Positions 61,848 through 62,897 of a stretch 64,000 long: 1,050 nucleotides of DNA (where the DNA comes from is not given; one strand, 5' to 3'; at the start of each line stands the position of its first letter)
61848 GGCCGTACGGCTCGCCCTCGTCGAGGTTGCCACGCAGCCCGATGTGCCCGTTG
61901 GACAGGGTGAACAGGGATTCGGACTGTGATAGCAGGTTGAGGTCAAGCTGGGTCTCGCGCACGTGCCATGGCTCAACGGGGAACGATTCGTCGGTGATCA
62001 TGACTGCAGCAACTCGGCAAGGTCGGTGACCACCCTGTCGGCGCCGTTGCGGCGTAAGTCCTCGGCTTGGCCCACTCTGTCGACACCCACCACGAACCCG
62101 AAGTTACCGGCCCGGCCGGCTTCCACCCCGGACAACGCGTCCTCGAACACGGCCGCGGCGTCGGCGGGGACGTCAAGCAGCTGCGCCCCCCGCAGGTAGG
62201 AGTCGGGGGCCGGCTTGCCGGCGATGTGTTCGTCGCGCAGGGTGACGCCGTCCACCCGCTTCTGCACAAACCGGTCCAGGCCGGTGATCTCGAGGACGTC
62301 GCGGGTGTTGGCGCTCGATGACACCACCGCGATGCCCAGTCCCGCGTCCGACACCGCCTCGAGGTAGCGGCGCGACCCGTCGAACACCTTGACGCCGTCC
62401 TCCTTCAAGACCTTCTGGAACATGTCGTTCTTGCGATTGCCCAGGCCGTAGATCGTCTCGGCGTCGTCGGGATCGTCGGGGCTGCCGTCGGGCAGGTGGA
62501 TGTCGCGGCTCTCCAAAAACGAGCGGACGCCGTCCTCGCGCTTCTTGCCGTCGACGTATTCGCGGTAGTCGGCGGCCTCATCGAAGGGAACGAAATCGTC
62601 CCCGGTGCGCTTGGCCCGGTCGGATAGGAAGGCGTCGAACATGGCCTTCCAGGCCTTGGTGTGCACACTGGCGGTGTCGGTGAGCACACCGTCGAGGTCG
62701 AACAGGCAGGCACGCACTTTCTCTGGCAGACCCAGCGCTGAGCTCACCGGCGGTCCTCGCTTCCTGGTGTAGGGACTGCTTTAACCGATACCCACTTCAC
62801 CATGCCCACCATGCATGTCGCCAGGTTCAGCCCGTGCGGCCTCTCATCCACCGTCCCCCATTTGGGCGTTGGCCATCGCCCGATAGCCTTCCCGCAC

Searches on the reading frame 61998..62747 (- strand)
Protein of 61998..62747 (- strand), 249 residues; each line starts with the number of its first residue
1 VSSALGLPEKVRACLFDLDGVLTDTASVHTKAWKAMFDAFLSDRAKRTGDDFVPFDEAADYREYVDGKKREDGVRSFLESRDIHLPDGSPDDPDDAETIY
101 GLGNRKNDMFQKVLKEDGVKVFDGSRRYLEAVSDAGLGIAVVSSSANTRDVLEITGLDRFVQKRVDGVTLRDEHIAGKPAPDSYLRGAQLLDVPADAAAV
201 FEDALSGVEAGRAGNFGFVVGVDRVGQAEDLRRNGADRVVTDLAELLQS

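Call 37: search_protein_families(library=pfam, proteins=[window:61998-62747:-], max_evalue=0.001)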
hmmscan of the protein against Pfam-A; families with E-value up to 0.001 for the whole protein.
window:61998-62747:- (249 aa): 2 families
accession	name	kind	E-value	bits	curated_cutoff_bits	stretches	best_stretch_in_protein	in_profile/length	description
PF00702.32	Hydrolase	-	2.3e-22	80.8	26.4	1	11-213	1-189/191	haloacid dehalogenase-like hydrolase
PF13419.12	HAD_2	-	2.4e-15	57.6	23.8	1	14-216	1-173/178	Haloacid dehalogenase-like hydrolase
